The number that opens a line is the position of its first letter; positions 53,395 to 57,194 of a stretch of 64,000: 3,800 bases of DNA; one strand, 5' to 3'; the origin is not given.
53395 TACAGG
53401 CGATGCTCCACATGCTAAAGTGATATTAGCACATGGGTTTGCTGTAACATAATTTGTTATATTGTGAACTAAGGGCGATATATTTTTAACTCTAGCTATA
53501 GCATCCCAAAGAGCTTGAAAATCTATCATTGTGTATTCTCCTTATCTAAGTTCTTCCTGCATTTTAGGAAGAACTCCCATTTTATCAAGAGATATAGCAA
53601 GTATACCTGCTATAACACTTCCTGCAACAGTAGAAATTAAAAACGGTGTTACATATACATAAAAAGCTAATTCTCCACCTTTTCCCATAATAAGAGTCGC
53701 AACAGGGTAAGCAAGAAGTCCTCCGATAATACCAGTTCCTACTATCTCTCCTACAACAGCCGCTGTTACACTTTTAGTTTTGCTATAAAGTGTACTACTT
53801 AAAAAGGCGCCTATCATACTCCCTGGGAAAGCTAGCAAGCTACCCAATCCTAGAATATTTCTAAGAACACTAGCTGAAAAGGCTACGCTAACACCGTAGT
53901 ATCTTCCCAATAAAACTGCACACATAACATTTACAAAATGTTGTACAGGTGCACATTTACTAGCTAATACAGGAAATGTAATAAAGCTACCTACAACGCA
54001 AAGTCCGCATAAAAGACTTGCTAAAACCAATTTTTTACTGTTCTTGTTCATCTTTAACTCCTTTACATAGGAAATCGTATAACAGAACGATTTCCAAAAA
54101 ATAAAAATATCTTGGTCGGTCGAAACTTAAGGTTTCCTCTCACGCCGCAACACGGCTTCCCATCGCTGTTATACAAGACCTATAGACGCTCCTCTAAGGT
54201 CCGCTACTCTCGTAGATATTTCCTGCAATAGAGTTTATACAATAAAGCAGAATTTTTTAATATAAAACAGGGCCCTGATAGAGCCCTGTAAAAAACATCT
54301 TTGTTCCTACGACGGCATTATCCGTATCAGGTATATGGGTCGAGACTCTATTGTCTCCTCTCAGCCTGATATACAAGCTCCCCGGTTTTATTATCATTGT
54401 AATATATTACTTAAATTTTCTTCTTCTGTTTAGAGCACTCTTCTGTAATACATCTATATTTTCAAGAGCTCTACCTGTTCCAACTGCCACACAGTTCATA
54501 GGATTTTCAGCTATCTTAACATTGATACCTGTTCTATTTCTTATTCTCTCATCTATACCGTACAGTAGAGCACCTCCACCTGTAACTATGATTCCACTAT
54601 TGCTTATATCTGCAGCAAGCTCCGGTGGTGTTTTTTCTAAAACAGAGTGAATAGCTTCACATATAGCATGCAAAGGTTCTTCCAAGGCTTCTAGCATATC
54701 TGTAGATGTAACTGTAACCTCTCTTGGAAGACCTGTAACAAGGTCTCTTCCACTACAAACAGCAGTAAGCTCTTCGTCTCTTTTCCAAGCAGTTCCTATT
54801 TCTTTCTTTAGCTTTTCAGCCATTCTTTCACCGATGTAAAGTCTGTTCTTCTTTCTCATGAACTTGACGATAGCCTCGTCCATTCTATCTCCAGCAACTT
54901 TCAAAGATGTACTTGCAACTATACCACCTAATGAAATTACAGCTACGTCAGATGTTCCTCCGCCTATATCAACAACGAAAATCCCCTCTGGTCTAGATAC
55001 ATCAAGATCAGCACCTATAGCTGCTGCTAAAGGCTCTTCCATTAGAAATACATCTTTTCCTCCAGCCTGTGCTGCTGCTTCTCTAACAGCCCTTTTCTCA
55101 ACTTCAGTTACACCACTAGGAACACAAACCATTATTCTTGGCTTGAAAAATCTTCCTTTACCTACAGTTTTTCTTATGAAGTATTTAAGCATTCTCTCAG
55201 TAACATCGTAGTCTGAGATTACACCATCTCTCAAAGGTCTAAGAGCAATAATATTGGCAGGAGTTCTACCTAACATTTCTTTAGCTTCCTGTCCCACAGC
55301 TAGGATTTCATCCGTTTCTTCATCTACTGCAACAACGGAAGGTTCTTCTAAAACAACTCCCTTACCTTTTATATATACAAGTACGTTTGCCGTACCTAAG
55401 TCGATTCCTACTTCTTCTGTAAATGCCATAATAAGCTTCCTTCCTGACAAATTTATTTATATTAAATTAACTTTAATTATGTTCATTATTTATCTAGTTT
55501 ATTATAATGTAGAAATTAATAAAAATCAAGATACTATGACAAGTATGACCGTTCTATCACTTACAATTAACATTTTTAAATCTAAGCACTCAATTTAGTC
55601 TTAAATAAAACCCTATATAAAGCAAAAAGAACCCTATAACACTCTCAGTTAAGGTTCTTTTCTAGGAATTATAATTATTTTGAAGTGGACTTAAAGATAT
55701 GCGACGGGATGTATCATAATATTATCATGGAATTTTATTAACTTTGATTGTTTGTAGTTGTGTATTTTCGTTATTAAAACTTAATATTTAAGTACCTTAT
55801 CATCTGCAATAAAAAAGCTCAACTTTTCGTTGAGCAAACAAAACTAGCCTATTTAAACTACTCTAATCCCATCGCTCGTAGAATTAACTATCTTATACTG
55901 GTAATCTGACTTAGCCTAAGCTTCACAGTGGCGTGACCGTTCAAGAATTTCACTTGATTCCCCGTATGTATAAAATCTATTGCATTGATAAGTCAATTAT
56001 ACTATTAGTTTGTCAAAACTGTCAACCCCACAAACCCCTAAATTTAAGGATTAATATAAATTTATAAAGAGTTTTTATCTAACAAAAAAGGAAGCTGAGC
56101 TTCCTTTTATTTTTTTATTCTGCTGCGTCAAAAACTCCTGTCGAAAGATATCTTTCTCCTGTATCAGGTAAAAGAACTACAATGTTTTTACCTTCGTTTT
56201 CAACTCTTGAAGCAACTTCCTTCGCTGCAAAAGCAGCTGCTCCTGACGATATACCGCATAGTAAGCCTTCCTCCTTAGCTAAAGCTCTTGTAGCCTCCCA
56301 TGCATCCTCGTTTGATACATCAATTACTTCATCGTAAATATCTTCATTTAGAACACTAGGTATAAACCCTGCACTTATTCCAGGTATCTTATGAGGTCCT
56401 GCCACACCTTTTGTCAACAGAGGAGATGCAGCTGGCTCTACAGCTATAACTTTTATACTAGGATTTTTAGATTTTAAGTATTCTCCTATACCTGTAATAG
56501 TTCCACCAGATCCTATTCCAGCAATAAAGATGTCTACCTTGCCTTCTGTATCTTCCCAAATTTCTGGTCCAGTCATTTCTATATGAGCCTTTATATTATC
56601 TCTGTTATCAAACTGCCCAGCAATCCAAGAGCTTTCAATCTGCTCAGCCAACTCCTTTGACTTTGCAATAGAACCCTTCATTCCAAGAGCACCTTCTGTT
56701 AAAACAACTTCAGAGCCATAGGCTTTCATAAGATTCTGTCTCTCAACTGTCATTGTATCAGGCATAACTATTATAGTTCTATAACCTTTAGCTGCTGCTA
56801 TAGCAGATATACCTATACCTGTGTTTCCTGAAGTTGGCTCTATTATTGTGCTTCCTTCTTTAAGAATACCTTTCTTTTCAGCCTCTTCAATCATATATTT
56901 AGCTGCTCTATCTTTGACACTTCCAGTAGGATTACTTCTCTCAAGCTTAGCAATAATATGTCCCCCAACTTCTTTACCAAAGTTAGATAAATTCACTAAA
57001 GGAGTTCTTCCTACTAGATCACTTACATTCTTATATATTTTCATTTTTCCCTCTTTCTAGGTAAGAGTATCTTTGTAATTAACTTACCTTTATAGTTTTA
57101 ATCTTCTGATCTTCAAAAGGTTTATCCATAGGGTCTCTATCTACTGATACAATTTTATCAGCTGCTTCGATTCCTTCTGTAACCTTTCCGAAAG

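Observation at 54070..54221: Candidate new riboswitch: rearranged TPP half-aptamer in tandem with a canonical TPP riboswitch ahead of thiW-thiM-thiE-thiD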

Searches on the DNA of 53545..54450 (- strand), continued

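Call 77: search_with_rna_model(model_id=R1, sources=[L081, L082, L083, L084, L085, L086, L087, L088, L089, L090, L091, L092, L093, L094, L095, L096, L097, L098, L099, L100, L101, L102, L103, L104, L105, L106, L107, L108, L109, L110, L111, L112, L113, L114, L115, L116, L117, L118, L119, L120, L121, L122, L123, L124, L125, L126, L127, L128, L129, L130, L131, L132, L133, L134, L135, L136, L137, L138, L139, L140, L141, L142, L143, L144, L145, L146, L147, L148, L149, L150, L151, L152, L153, L154, L155, L156, L157, L158, L159, L160, L161, L162, L163, L164, L165, L166, L167, L168, L169, L170, L171, L172, L173, L174, L175, L176, L177, L178, L179, L180], max_evalue=1e-9)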
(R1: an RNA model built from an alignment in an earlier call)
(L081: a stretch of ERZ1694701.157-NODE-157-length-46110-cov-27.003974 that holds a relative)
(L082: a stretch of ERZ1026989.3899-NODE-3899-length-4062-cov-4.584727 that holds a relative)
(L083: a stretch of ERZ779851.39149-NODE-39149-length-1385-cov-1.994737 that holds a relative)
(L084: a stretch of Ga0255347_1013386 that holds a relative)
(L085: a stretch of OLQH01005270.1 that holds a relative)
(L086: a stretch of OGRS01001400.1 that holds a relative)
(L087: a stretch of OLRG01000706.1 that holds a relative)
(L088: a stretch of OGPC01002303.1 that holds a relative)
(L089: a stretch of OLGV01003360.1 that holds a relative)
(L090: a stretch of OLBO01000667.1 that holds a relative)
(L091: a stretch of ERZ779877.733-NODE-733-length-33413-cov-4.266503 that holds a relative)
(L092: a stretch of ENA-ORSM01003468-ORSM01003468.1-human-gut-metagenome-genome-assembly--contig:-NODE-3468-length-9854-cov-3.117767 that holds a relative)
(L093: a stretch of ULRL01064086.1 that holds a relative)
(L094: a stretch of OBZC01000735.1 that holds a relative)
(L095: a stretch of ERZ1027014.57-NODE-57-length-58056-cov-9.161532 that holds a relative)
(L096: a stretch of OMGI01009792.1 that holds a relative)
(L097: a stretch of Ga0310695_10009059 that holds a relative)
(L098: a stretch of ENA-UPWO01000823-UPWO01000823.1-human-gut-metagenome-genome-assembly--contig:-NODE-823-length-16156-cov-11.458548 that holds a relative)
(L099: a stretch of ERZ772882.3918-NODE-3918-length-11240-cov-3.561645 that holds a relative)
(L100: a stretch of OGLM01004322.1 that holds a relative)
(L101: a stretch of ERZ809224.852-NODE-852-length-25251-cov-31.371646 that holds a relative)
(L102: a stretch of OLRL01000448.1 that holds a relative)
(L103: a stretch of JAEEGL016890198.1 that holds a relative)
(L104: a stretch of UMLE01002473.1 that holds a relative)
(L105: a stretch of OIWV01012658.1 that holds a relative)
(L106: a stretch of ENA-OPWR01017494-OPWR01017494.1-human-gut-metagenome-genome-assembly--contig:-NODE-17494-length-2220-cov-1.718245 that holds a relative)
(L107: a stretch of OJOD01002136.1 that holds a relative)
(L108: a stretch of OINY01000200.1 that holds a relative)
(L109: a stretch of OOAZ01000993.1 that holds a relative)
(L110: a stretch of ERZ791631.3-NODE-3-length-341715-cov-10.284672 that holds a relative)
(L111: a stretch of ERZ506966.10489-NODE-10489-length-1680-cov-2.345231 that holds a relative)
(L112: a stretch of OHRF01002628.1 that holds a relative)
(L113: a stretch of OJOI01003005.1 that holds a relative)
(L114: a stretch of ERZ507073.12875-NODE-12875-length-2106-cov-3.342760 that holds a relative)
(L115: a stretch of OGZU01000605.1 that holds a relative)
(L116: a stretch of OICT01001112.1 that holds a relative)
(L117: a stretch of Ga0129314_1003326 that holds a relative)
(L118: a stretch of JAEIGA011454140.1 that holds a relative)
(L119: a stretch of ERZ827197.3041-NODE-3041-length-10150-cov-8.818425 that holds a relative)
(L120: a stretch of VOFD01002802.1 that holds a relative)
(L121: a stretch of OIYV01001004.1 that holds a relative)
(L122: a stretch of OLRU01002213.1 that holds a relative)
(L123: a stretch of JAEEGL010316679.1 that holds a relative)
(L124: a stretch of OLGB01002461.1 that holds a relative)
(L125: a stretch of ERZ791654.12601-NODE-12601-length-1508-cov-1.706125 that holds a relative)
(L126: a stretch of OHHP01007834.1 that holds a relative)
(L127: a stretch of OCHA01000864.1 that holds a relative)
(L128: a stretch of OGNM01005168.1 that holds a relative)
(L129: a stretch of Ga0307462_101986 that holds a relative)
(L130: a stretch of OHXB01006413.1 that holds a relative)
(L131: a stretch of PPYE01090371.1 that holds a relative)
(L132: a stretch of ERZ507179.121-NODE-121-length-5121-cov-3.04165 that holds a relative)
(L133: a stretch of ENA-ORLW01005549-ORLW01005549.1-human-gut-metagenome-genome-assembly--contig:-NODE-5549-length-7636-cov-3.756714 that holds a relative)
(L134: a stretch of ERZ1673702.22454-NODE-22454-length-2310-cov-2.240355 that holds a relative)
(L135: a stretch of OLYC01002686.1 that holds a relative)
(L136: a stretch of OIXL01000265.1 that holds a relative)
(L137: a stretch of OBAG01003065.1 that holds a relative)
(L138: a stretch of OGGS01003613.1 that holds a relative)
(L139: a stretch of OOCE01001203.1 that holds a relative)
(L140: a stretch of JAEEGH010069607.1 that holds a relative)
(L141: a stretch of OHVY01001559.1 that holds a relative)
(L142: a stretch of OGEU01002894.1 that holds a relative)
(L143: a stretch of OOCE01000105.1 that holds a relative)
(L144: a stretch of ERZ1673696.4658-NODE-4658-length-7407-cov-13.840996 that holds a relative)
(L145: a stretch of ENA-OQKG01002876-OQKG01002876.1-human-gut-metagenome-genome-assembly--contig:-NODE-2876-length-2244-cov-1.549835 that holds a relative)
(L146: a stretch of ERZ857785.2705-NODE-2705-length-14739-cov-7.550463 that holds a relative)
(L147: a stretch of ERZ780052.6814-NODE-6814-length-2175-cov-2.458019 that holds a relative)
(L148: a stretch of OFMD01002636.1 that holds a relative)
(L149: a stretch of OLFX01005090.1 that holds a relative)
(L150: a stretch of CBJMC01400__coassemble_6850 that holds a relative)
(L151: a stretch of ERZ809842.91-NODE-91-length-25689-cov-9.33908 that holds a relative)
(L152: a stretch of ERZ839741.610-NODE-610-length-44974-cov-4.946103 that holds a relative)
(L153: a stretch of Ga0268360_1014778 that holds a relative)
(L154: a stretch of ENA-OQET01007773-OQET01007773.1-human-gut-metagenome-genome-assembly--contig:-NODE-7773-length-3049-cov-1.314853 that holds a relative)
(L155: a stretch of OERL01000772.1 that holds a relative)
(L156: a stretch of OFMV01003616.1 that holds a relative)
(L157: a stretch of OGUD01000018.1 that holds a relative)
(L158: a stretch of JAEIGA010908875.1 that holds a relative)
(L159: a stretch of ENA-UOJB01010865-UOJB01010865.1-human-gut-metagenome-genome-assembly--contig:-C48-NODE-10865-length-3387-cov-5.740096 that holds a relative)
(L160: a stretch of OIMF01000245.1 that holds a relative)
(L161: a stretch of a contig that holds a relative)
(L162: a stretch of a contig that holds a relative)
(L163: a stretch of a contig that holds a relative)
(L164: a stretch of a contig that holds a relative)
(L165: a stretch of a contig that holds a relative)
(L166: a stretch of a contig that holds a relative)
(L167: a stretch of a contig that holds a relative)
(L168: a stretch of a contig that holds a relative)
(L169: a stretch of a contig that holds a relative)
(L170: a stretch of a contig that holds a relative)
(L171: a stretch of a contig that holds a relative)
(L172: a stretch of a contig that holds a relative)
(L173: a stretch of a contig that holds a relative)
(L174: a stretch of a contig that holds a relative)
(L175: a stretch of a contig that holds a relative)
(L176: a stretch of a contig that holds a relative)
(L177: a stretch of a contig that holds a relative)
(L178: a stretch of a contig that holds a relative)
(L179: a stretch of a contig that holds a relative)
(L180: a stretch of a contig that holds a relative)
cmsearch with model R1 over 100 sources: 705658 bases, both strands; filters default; matches with E-value up to 1e-9: 101.
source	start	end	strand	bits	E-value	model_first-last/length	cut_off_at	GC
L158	430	517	+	106.6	1.9e-27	1-90/90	no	0.6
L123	2520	2607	-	105.7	3.4e-27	1-90/90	no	0.58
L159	1342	1432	+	105.7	3.4e-27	1-90/90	no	0.67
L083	971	1059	-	105.5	3.9e-27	1-90/90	no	0.65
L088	6497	6585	+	105.5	3.9e-27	1-90/90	no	0.65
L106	464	552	-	105.5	3.9e-27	1-90/90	no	0.65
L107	5089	5177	+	105.5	3.9e-27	1-90/90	no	0.65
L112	121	209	+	105.5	3.9e-27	1-90/90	no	0.65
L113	4867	4955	+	105.5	3.9e-27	1-90/90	no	0.65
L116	143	231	-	105.5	3.9e-27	1-90/90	no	0.65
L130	1531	1619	+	105.5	3.9e-27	1-90/90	no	0.65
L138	4867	4955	+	105.5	3.9e-27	1-90/90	no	0.65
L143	3735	3823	+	105.5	3.9e-27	1-90/90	no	0.65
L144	4815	4903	+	105.5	3.9e-27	1-90/90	no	0.65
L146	12154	12242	+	105.5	3.9e-27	1-90/90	no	0.65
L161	1627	1715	+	105.5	3.9e-27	1-90/90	no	0.65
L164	1538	1626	-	105.5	3.9e-27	1-90/90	no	0.65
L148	1771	1857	-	105.1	4.9e-27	1-90/90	no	0.66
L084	432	519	+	105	5.4e-27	1-90/90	no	0.59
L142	16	106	+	104.9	5.7e-27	1-90/90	no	0.66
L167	2801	2891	-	104.9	5.7e-27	1-90/90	no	0.66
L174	3065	3156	-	104.4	7.9e-27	1-90/90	no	0.64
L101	1283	1371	-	104.1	9.8e-27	1-90/90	no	0.65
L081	1503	1593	-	104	1e-26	1-90/90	no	0.62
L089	2099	2189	+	104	1e-26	1-90/90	no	0.62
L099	787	877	+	104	1e-26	1-90/90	no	0.62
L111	771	861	-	104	1e-26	1-90/90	no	0.62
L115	7253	7343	+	104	1e-26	1-90/90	no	0.62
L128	2107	2197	-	104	1e-26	1-90/90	no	0.62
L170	9076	9166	+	104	1e-26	1-90/90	no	0.62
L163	2409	2498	+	103.9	1.1e-26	1-90/90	no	0.64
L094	1542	1632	+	103.7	1.3e-26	1-90/90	no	0.65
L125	544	631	+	103.5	1.4e-26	1-90/90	no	0.62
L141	4542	4629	+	103.5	1.4e-26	1-90/90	no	0.62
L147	1270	1357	+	103.5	1.4e-26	1-90/90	no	0.62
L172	3868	3955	+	103.5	1.4e-26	1-90/90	no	0.62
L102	3282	3369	+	103.4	1.5e-26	1-90/90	no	0.56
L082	3787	3876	+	103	2e-26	1-90/90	no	0.64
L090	162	251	+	103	2e-26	1-90/90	no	0.64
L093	4225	4314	+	103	2e-26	1-90/90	no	0.64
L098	12081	12170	-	103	2e-26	1-90/90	no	0.64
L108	2354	2443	+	103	2e-26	1-90/90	no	0.64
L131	3903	3992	+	103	2e-26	1-90/90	no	0.64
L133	561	650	-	103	2e-26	1-90/90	no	0.64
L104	5833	5922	+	103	2e-26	1-90/90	no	0.66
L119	10003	10092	-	103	2e-26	1-90/90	no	0.66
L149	88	177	+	103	2e-26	1-90/90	no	0.66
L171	6215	6304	+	103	2e-26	1-90/90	no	0.66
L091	978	1065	-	102.9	2.1e-26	1-90/90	no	0.61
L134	2201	2291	+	102.3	3.2e-26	1-90/90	no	0.67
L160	10929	11019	-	102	3.7e-26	1-90/90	no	0.64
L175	168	260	-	101.8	4.3e-26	1-90/90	no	0.69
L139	5201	5291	+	101.7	4.5e-26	1-90/90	no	0.64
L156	3788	3878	+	101.7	4.5e-26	1-90/90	no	0.64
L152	4994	5080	-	101.2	6.2e-26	1-90/90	no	0.61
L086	8220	8310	-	101.2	6.4e-26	1-90/90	no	0.65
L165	133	223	+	100.9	7.8e-26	1-90/90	no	0.63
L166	1598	1688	+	100.8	8.5e-26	1-90/90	no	0.6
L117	3469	3561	+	100.4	1.1e-25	1-90/90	no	0.69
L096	897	989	-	100.3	1.1e-25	1-90/90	no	0.7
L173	4154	4244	+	100.2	1.2e-25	1-90/90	no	0.65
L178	150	240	-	100.2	1.2e-25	1-90/90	no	0.65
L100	1917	2007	-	100.2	1.2e-25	1-90/90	no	0.65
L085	4209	4297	+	99.6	1.8e-25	1-90/90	no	0.7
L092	7654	7747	+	99.6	1.8e-25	1-90/90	no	0.71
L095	2369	2459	-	99.6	1.8e-25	1-90/90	no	0.64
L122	2631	2723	+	99.5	2e-25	1-90/90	no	0.68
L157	2792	2882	+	99.4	2.1e-25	1-90/90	no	0.66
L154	1411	1503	-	99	2.7e-25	1-90/90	no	0.71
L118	819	906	-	98.8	3.1e-25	1-90/90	no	0.67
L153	1452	1537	-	98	5e-25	1-90/90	no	0.67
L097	12260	12346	-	97.3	8.3e-25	1-90/90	no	0.64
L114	655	745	-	97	9.8e-25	1-90/90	no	0.63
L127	3596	3686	+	97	9.8e-25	1-90/90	no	0.64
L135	506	596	+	96.7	1.2e-24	1-90/90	no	0.64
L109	917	1007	-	96.3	1.5e-24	1-90/90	no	0.64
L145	1955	2042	-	96.2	1.7e-24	1-90/90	no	0.65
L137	5359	5449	-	95.4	2.8e-24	1-90/90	no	0.65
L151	4556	4646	-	95.4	2.8e-24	1-90/90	no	0.65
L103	1840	1926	+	95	3.6e-24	1-90/90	no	0.64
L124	5146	5238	+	94.9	3.8e-24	1-90/90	no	0.74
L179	1251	1336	-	94.8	4.2e-24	4-90/90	5'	0.64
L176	7463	7560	+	93.6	9.3e-24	1-90/90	no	0.67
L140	3011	3098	+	93.1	1.2e-23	1-90/90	no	0.64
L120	12563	12657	-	93.1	1.3e-23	1-90/90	no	0.69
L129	729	821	-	92.1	2.3e-23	1-90/90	no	0.72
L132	2296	2390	-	89.3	1.4e-22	1-90/90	no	0.51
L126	1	86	+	88.7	2.2e-22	6-90/90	5'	0.65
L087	2870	2964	-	86.1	1.2e-21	1-90/90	no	0.54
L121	3732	3817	+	83.8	5.2e-21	1-90/90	no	0.53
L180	5432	5521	+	75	1.7e-18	1-90/90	no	0.66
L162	15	100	+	69.3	6.9e-17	1-90/90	no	0.52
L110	7389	7486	-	68.7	1e-16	1-90/90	no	0.51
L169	1559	1656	+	68.7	1e-16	1-90/90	no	0.51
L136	9070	9157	+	68.1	1.5e-16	1-90/90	no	0.64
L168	1151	1266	+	67.5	2.2e-16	1-90/90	no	0.54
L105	3245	3306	-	67.1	2.8e-16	26-90/90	5'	0.6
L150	171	278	+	60.2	2.6e-14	1-90/90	no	0.5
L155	2904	2977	+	57.4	1.6e-13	1-90/90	no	0.57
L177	159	255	+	57.1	1.9e-13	1-90/90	no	0.45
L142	11021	11135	-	50.4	1.5e-11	1-90/90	no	0.57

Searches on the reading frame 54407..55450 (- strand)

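Call 69: search_protein_families(library=pfam, proteins=[window:54407-55450:-])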
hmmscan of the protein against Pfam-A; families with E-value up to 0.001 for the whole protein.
window:54407-55450:- (347 aa): 5 families
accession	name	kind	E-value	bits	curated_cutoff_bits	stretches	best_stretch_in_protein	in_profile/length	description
PF06723.19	MreB_Mbl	-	2.7e-142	473.9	27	1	12-336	2-326/327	MreB/Mbl protein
PF00012.26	HSP70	-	8.5e-14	51.1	20.6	1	107-325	137-368/599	Hsp70 protein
PF00022.25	Actin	-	8.7e-12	44.8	27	1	37-204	31-193/410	Actin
PF14450.12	FtsA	-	4.2e-11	43.7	31.8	1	159-324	2-127/127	Cell division protein FtsA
PF06277.17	EutA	-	9e-05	22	27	1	154-228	142-211/475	Ethanolamine utilisation protein EutA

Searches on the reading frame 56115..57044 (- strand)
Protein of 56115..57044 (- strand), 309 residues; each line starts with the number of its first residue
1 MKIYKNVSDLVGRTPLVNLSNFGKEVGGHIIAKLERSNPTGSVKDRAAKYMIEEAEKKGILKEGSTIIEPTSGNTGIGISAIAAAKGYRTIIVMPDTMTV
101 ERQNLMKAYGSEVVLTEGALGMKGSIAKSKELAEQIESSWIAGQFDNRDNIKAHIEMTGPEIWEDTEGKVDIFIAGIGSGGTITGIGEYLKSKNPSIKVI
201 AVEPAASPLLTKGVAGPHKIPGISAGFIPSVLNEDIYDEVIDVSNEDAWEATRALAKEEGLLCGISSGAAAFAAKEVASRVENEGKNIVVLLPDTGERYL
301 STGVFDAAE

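Call 69: search_protein_families(library=pfam, proteins=[window:56115-57044:-])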
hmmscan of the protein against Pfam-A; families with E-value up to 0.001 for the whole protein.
window:56115-57044:- (309 aa): 1 family
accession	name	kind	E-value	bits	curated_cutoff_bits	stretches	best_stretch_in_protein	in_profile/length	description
PF00291.31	PALP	-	1.1e-81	274.8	35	1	7-294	1-295/295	Pyridoxal-phosphate dependent enzyme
